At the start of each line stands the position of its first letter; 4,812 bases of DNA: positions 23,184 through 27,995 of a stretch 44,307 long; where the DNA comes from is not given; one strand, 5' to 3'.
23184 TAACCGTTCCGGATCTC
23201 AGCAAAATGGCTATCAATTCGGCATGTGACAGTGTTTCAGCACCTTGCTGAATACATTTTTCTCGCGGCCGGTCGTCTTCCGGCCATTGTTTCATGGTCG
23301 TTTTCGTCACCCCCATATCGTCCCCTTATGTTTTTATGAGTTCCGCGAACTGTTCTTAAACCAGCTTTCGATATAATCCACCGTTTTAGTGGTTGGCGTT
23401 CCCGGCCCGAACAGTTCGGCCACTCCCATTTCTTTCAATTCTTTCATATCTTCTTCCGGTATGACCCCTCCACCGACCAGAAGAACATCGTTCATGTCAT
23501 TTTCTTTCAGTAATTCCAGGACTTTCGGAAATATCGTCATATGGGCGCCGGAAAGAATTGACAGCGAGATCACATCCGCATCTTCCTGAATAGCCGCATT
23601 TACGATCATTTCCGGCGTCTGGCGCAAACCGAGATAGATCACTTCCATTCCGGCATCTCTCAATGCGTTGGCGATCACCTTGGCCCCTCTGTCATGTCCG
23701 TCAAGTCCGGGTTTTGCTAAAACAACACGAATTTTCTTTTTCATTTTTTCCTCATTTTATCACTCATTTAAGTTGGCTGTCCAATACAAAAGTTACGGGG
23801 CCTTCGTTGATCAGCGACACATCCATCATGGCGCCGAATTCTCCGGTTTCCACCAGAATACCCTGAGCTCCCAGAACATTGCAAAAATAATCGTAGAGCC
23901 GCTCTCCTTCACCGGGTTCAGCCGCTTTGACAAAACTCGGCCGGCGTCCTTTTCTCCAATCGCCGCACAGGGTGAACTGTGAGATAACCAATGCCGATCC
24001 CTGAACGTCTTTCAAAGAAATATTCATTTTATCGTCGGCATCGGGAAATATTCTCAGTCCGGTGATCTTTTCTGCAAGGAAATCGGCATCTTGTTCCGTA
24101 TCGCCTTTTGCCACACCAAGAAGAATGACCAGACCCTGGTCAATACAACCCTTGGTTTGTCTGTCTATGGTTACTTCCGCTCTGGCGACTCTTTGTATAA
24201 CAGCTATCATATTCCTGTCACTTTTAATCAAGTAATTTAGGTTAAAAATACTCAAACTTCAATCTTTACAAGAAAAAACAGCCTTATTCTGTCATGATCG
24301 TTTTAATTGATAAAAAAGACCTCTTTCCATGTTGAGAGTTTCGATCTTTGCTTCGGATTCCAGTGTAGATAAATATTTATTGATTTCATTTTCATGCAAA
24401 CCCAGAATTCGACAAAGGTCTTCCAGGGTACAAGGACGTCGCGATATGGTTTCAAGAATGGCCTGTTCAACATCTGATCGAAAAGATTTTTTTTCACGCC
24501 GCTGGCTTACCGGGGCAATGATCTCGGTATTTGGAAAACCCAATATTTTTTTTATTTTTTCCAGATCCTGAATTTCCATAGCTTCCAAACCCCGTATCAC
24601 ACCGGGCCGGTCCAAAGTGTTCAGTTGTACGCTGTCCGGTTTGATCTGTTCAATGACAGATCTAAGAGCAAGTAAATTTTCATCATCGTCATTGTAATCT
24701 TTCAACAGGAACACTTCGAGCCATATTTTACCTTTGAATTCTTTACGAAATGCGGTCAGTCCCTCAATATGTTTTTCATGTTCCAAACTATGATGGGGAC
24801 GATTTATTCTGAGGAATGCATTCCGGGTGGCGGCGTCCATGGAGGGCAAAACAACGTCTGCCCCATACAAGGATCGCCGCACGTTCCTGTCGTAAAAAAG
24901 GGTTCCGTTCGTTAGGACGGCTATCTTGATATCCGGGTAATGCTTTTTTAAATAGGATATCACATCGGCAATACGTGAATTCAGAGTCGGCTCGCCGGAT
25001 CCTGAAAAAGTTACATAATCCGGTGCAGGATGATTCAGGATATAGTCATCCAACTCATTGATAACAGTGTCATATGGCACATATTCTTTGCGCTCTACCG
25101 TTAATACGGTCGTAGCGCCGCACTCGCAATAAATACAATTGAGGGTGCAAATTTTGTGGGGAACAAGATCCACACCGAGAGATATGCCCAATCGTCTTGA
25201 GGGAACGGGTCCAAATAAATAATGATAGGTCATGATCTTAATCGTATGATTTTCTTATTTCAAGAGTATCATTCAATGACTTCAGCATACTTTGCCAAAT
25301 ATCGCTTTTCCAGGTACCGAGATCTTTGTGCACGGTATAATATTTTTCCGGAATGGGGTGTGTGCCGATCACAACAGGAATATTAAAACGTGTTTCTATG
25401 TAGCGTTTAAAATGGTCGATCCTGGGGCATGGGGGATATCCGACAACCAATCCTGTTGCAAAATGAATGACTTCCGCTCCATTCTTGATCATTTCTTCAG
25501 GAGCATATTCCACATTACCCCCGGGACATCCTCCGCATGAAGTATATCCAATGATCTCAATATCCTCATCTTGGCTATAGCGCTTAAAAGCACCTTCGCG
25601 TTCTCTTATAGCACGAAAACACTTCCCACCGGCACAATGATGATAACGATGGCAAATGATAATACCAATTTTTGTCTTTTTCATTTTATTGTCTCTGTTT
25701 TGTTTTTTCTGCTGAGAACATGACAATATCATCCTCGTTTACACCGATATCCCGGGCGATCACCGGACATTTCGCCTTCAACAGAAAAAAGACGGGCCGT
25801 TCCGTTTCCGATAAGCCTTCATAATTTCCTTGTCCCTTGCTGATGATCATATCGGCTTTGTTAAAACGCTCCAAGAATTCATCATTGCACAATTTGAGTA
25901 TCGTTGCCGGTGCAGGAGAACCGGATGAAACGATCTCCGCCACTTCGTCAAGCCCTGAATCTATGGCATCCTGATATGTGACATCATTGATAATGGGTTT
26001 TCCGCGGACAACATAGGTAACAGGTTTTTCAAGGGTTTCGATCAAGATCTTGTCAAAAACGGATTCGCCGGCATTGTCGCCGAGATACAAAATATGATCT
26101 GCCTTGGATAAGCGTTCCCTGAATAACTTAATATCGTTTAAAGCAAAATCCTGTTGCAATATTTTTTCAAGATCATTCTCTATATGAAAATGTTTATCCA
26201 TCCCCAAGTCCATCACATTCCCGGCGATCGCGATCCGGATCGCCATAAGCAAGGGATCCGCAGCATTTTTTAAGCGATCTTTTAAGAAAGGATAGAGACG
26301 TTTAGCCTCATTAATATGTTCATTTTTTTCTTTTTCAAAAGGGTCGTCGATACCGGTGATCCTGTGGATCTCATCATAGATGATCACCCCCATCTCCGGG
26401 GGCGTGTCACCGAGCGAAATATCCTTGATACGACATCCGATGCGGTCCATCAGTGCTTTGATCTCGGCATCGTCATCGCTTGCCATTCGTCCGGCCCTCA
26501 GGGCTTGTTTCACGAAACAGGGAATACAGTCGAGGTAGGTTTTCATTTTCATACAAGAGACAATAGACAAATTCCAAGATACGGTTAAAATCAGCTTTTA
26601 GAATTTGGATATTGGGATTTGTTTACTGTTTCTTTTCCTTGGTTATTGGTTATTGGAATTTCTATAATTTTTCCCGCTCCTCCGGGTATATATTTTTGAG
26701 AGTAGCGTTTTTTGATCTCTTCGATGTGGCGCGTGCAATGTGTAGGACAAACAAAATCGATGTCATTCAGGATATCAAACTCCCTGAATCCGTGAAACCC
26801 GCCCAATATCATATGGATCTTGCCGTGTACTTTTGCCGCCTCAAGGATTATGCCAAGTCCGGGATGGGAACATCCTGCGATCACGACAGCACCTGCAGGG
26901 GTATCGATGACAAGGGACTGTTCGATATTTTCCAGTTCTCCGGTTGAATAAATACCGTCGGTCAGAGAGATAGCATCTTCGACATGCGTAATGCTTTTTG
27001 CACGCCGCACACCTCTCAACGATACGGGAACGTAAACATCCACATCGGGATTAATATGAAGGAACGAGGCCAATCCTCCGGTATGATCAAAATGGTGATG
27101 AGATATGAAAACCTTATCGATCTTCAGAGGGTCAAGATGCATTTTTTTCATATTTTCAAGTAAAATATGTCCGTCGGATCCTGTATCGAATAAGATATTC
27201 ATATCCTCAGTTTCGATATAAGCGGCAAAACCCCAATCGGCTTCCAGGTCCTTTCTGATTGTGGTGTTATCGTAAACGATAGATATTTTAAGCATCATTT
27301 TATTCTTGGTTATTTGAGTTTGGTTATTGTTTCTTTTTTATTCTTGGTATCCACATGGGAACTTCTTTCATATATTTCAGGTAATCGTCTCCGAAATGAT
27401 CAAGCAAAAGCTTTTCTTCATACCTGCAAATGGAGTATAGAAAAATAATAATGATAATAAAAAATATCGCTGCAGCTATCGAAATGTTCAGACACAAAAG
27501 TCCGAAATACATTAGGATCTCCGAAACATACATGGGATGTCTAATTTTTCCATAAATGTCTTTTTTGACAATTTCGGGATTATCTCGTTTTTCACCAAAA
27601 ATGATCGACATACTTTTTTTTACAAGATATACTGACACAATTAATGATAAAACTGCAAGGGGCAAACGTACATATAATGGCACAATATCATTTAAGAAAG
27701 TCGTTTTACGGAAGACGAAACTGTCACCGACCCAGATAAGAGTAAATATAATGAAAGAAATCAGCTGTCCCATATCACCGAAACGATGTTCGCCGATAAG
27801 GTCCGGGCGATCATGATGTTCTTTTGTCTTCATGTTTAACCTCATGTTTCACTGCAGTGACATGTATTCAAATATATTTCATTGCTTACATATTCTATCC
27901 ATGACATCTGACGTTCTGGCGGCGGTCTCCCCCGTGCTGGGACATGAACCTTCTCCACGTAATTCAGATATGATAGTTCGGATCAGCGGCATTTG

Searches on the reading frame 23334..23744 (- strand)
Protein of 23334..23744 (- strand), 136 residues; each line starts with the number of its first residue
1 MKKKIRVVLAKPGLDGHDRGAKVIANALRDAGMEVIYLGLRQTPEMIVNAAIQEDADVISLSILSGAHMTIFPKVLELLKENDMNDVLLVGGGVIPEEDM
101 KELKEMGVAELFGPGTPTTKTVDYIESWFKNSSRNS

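Call 86: search_protein_families(library=pfam, proteins=[window:23334-23744:-], max_evalue=0.00001)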
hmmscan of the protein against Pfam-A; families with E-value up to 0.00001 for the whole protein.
window:23334-23744:- (136 aa): 1 family
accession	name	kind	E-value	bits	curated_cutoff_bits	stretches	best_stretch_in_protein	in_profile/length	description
PF02310.24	B12-binding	-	5.7e-28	97.6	32.1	1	6-119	2-117/121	B12 binding domain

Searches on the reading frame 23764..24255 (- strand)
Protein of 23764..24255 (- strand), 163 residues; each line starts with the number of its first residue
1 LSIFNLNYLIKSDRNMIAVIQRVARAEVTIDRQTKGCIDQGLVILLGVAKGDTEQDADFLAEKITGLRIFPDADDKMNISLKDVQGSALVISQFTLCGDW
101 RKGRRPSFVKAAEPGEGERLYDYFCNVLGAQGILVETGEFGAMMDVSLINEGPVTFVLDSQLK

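Call 86: search_protein_families(library=pfam, proteins=[window:23764-24255:-], max_evalue=0.00001)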
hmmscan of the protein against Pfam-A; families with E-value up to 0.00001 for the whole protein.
window:23764-24255:- (163 aa): 1 family
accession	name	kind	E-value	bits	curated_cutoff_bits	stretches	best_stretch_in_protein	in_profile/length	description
PF02580.21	Tyr_Deacylase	-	1.7e-55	187.7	25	1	18-159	2-144/144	D-Tyr-tRNA(Tyr) deacylase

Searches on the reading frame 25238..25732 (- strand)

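Call 87: search_protein_families(library=pfam, proteins=[window:25238-25732:-], max_evalue=0.00001)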
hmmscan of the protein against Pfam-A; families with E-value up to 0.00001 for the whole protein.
window:25238-25732:- (164 aa): 1 family
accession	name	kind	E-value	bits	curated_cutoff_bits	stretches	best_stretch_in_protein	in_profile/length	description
PF08821.16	CGGC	-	1.2e-29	103.1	27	1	21-125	1-106/106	CGGC domain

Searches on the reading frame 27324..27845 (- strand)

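Call 87: search_protein_families(library=pfam, proteins=[window:27324-27845:-], max_evalue=0.00001)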
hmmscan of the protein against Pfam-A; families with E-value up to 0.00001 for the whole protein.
window:27324-27845:- (173 aa): 1 family
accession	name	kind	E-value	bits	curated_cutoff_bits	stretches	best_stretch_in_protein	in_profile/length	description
PF04191.18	PEMT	-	2e-08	35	25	1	80-153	32-104/105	Phospholipid methyltransferase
